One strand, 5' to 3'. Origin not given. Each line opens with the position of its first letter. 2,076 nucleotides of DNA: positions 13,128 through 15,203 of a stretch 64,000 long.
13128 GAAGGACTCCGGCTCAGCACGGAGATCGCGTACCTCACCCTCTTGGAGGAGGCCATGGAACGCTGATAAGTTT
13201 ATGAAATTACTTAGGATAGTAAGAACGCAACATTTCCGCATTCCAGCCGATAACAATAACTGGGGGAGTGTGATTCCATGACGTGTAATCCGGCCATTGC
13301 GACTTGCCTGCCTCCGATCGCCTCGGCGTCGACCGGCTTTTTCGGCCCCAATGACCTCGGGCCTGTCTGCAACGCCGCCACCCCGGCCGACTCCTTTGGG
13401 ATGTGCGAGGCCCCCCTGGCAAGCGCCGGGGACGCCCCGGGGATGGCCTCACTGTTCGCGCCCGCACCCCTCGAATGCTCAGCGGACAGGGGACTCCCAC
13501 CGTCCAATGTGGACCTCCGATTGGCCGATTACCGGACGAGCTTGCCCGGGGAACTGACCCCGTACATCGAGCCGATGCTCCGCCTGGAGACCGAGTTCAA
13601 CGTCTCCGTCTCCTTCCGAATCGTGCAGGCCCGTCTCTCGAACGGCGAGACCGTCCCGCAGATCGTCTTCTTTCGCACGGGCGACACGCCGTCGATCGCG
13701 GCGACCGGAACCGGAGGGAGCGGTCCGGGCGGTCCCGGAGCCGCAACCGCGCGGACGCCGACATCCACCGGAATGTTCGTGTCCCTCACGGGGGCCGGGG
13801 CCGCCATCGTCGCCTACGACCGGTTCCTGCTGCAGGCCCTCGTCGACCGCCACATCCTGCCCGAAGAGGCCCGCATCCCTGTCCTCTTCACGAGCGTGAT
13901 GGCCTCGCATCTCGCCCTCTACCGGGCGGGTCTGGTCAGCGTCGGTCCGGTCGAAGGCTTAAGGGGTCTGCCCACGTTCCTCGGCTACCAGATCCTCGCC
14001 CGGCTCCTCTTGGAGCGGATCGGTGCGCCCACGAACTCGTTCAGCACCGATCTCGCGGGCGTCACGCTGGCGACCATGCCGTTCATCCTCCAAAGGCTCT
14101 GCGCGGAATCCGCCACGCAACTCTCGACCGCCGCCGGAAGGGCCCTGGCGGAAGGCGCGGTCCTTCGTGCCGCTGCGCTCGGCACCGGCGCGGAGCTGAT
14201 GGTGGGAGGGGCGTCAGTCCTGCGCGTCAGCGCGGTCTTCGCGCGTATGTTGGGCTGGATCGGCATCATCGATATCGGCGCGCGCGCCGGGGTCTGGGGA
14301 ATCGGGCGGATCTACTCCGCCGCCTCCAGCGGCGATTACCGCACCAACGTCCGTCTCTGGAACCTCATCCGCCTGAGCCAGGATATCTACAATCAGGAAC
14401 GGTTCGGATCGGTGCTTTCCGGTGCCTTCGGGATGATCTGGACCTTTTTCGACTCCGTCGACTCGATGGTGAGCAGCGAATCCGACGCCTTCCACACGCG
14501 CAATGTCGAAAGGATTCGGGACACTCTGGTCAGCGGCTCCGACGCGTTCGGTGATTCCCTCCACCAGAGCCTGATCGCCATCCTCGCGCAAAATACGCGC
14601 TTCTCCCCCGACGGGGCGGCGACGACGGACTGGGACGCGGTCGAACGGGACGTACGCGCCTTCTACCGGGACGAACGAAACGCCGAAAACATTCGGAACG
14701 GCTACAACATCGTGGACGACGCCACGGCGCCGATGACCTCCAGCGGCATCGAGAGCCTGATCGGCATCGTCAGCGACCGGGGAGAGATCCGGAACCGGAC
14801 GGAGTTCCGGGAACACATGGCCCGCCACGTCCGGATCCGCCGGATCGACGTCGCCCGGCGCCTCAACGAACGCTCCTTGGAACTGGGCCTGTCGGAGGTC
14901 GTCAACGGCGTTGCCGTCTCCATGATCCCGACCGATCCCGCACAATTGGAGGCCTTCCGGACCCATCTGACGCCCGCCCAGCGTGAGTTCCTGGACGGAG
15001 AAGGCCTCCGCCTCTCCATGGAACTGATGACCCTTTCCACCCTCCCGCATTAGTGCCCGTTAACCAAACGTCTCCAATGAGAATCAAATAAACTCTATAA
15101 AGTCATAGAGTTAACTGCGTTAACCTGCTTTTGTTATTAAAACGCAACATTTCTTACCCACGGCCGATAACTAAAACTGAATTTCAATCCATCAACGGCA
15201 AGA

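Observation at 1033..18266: One fixed-spacing promoter-like motif with a sigma-28 (FliA) type -10 octamer precedes all eight transcription units of the ORFan cluster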

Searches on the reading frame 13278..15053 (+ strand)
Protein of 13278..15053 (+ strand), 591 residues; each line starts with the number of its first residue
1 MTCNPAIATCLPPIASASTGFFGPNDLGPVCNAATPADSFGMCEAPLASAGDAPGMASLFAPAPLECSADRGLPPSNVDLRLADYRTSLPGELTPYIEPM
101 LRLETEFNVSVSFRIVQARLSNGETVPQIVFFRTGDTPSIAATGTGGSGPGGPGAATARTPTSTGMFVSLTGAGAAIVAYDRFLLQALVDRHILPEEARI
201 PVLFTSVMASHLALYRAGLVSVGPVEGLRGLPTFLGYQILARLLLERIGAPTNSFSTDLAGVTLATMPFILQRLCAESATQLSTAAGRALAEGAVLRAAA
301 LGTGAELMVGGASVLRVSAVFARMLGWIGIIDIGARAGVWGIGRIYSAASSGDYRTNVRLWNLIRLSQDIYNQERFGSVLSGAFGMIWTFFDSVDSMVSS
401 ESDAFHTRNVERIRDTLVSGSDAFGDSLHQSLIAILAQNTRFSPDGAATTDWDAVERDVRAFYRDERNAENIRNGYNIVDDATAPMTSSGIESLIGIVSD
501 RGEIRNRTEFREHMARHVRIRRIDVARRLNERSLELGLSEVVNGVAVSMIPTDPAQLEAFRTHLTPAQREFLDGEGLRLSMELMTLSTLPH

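Call 6: search_protein_families(library=pfam, proteins=[window:13278-15053:+], max_evalue=0.01)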
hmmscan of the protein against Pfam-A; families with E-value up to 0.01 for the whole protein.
window:13278-15053:+ (591 aa): 0 families

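Call 14: find_related_loci(query=window:13278-15053:+, collection=genome_contigs, flank=10000)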
Query window:13278-15053:+ (591 aa) in genome_contigs; peptide patterns used: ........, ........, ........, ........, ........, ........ (x = any residue, [..] = any of these).
69 stretches matched a pattern, but none encodes a relative of the query by tblastn (E <= 1e-3).

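Call 17: find_homologous_proteins(query=window:13278-15053:+, max_evalue=0.001)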
Query window:13278-15053:+ (591 aa): 10 proteins with E <= 0.001 among 8000 candidates.
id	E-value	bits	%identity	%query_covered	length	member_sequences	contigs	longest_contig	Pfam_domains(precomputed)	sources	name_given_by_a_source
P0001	0.0e+0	1303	100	100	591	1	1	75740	-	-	-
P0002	0.0e+0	1091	85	100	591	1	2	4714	-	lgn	-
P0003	2.1e-190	652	54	100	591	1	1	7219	-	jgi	jgi:hypothetical protein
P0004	7.1e-174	598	52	94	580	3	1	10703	-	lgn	-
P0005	4.4e-165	569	51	91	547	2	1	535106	-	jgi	-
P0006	1.0e-137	478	44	98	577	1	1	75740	-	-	-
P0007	2.5e-137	477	45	98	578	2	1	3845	-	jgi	-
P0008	9.7e-133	462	44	98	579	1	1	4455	-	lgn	-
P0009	4.7e-129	450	44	100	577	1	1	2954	-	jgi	jgi:hypothetical protein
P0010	1.1e-117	412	43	100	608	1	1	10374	-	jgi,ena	-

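Call 18: find_encoding_contigs(protein=P0005, flank=10000, max_places=3)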
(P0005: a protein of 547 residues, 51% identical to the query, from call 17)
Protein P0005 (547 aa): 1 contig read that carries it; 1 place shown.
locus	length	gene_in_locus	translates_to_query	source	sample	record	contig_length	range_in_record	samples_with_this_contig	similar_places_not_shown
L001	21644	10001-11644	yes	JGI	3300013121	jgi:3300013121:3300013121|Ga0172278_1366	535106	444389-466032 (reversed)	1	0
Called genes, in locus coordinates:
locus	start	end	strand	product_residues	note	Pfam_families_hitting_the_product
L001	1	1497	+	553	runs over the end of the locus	-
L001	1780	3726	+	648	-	-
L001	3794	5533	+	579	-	-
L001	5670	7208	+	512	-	PF02661:Fic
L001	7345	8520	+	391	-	-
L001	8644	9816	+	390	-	-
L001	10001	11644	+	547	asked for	-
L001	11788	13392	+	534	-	-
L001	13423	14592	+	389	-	-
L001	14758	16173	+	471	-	-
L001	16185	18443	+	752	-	-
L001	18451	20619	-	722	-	PF03460:NIR_SIR_ferr, PF01077:NIR_SIR, PF03460:NIR_SIR_ferr, PF01077:NIR_SIR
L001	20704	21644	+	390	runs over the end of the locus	PF00581:Rhodanese, PF00899:ThiF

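Call 19: find_encoding_contigs(protein=P0004, flank=10000, max_places=3)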
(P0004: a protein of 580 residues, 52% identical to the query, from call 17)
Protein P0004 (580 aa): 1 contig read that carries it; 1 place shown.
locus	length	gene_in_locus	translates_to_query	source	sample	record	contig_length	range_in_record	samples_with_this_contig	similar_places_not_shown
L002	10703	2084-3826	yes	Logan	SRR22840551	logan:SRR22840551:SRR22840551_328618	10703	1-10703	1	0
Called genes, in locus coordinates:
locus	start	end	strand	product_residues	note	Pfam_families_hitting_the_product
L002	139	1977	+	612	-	-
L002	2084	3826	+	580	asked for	-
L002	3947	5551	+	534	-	-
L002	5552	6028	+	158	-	-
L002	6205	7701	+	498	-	-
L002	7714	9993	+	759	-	-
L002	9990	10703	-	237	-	?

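Call 40: find_encoding_contigs(protein=P0010, flank=10000, max_places=2)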
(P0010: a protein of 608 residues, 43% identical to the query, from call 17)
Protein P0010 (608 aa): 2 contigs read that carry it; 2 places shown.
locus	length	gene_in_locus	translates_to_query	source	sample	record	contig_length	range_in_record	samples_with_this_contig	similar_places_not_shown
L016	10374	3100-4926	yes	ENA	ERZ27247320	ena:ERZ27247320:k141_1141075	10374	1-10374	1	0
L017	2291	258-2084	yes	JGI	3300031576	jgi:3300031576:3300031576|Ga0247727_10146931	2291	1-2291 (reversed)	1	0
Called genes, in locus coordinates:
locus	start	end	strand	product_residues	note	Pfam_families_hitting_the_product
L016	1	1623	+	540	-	?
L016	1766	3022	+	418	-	-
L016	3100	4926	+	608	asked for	-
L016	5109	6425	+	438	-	-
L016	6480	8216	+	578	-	-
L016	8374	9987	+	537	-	-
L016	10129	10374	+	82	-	?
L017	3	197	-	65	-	?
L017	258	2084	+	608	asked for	-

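Call 41: find_encoding_contigs(protein=P0003, flank=10000, max_places=2)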
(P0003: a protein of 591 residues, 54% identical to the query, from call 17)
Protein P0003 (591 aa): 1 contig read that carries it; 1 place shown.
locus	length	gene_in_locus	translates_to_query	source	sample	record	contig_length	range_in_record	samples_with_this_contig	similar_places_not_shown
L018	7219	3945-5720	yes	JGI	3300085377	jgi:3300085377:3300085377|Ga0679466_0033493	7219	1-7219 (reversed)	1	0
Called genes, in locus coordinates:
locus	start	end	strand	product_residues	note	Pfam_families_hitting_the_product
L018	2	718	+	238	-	?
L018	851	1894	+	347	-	-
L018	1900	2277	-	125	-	PF01850:PIN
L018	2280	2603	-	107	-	PF12728:HTH_17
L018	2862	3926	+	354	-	-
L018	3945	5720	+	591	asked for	-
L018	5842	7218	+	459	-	?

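Call 42: find_encoding_contigs(protein=P0002, flank=10000, max_places=2)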
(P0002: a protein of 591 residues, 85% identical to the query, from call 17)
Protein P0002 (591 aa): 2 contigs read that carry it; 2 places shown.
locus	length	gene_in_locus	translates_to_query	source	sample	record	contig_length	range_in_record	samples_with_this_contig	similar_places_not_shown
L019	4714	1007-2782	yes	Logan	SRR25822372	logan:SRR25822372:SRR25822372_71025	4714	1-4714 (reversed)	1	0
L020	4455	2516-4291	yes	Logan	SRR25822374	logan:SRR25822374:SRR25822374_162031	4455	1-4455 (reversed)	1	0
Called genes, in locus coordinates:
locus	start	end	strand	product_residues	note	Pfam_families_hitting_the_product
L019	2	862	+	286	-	?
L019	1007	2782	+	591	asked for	-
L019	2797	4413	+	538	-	-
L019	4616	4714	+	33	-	?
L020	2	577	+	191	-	?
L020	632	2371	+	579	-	-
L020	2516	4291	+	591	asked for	-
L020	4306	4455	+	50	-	?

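Call 59: predict_structure(alignment_id=A2)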
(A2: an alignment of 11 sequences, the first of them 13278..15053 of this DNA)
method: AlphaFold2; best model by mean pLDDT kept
length: 591 residues; sequences in the alignment: 11
mean_pLDDT: 54.4   pTM: 0.41
mean pLDDT of the five models: 54.4, 53.6, 52.7, 51.1, 49.8
residues with pLDDT >= 90: 41; 70-90: 142; 50-70: 93; < 50: 315
segments of 3 or more residues with pLDDT < 50: 1-73, 118-127, 138-182, 194-352, 377-387, 389-400
pLDDT, mean of each block of 10 residues (from residue 1): 27 27 26 25 25 31 31 54 64 55 68 55 44 56 29 27 35 39 54 48 39 36 38 42 41 40 44 36 37 34 32 30 33 32 34 54 62 52 42 42 60 80 88 90 74 93 87 80 75 85 89 89 89 89 81 82 88 87 81 62
secondary structure, 60 per line:
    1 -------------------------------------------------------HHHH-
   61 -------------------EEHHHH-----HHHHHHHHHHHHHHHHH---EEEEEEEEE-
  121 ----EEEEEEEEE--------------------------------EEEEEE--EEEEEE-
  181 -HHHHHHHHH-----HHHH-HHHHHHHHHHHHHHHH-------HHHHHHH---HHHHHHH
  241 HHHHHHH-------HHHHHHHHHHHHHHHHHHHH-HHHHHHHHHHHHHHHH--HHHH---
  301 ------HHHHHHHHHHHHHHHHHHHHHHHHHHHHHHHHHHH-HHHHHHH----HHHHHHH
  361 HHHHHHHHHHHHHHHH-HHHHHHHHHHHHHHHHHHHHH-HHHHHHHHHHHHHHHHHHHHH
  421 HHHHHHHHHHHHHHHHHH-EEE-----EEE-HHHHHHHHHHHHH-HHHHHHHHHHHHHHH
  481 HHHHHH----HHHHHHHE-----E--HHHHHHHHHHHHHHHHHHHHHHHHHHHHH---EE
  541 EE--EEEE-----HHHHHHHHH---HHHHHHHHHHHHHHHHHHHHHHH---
elements in order: H56-59 H82-85 H91-107 E111-119 E125-133 E166-171 E174-179 H182-190 H196-199 H201-216 H224-230 H234-247 H255-274 H276-291 H294-297 H307-341 H343-349 H354-376 H378-398 H400-438 E440-442 E448-450 H452-464 H466-486 H491-497 H507-535 E539-542 E545-548 H554-562 H566-588

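Call 61: search_protein_representatives(alignment_id=A2)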
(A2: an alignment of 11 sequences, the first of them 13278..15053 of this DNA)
Query: 11 sequences, 585 profile positions. Proteins with E-value up to 0.001 (for the whole library): 58; up to 1e-10: 39; up to 1e-30: 24. The best 58 are listed.
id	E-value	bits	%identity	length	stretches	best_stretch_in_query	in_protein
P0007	5.3e-277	936.2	-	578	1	1-584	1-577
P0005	1.1e-264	895.5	-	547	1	42-584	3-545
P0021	2.3e-184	630.3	-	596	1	14-581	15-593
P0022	1.8e-128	445.8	-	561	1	36-584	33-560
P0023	2.0e-116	406.0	-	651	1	3-580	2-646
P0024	2.5e-104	366.0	-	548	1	50-529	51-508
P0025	8.1e-104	364.3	-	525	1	80-583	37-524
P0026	1.0e-98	347.5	-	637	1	7-582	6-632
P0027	9.8e-94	331.0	-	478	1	149-581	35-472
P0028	7.1e-93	328.2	-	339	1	214-581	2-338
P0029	4.8e-83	295.7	-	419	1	153-563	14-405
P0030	3.1e-80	286.4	-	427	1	158-568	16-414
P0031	2.9e-77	276.7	-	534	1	51-584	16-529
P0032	3.5e-76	273.1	-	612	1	1-579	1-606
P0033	5.6e-65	236.1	-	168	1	415-581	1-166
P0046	7.4e-24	100.3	-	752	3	109-422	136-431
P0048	9.1e-20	86.8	-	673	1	227-564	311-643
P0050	6.6e-18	80.7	-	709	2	86-488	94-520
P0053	4.2e-16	74.7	-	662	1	199-577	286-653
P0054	5.4e-15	71.0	-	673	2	224-566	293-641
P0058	1.2e-10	56.7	-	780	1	227-563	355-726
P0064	5.0e-08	48.0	-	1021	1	39-564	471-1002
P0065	7.5e-08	47.4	-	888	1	207-581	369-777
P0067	3.2e-07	45.4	-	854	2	27-199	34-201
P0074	2.7e-04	35.7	-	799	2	226-455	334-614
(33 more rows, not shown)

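Call 62: search_protein_families(library=pfam, proteins=[P0064, P0065, P0058, P0046, P0074, P0067, P0050, P0048, P0054, P0053], max_evalue=0.001)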
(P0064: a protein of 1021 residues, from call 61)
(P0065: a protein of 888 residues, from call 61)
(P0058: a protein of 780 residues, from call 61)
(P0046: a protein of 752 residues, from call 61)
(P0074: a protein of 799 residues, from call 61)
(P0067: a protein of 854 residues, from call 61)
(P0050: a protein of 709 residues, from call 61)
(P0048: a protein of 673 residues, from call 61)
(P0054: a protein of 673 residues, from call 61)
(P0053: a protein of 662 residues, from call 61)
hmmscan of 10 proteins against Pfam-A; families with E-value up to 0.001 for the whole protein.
P0064 (1021 aa): 0 families

P0065 (888 aa): 0 families

P0058 (780 aa): 0 families

P0046 (752 aa): 0 families

P0074 (799 aa): 0 families

P0067 (854 aa): 0 families

P0050 (709 aa): 0 families

P0048 (673 aa): 0 families

P0054 (673 aa): 0 families

P0053 (662 aa): 0 families

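Call 63: fold_search(model_id=the predicted structure, library=pdb)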
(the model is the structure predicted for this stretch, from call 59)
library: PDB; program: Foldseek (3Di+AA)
matches with E <= 10: 44; with E <= 0.001: 0
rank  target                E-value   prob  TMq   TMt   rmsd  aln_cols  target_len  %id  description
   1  8pr1_A                1.8e+00  0.12  0.13  0.10  17.6       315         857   14  Cytoplasmic dynein-B heavy chain bound to IC-LC tower (released 2024-03-27)
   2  8cws_A                1.8e+00  0.08  0.12  0.15  19.4       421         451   12  Accurate computational design of genetically encoded 3D protein crystals (released 2023-11-01)
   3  9hny_F3               3.7e+00  0.02  0.10  0.08  25.6       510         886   13  Mitoribosomal small subunit in complex with Mettl15 and Mettl17 (released 2025-03-26)
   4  3c46_A                4.6e+00  0.01  0.06  0.04  21.6       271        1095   12  X-ray crystal structure of the N4 mini-vRNAP P2_7a promoter complex soaked with MgCl2 (released 2008-12-09)
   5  3s0x_B                5.3e+00  0.07  0.10  0.23  20.3       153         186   14  The crystal structure of GxGD membrane protease FlaK (released 2011-07-20)
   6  3nja_C                5.5e+00  0.08  0.04  0.20  14.1        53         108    6  The crystal structure of the PAS domain of a GGDEF family protein from Chromobacterium violaceum ATCC 12472. (released 2010-08-18)
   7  6jtq_A                5.8e+00  0.02  0.09  0.10  19.8       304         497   12  RVD HA specifically contacts 5mC through van der Waals interactions (released 2020-04-15)
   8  3c3l_A                6.1e+00  0.02  0.05  0.03  20.3       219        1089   12  X-ray crystal structure of the N4 mini-vRNAP P2 promoter complex (released 2008-12-09)
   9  9g9o_A                6.7e+00  0.03  0.09  0.12  19.6       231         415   15  Lipid III flippase WzxE with NB10 and NB7 nanobodies in outward-facing conformation - crystal 2 (released 2025-01-22)
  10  9g2b_A                6.7e+00  0.01  0.06  0.03  17.7       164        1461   11  Yeast RNA polymerase I elongation complex stalled by an apurinic site, 12-subunit (released 2025-06-18)
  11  7ywp                  7.0e+00  0.21  0.04  0.04   1.2        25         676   20  Closed conformation of Oligopeptidase B from Serratia proteomaculans with covalently bound TCK (released 2023-02-22)
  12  3nja_A                7.0e+00  0.07  0.04  0.20  14.0        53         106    6  The crystal structure of the PAS domain of a GGDEF family protein from Chromobacterium violaceum ATCC 12472. (released 2010-08-18)
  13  7rno_MODEL_1_A        7.0e+00  0.07  0.06  0.12   7.1        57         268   19  Model of the Ac-6-FP/hpMR1/bB2m/TAPBPR complex from integrated docking, NMR and restrained MD (released 2022-05-11)
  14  8a7a_B                7.0e+00  0.03  0.10  0.15  17.1       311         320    9  PcIDS1 in complex with Mg2+ and 3-Br-GPP (released 2023-05-31)
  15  7nyw_A                7.3e+00  0.01  0.07  0.06  44.4       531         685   12  Cryo-EM structure of the MukBEF-MatP-DNA head module (released 2021-07-07)
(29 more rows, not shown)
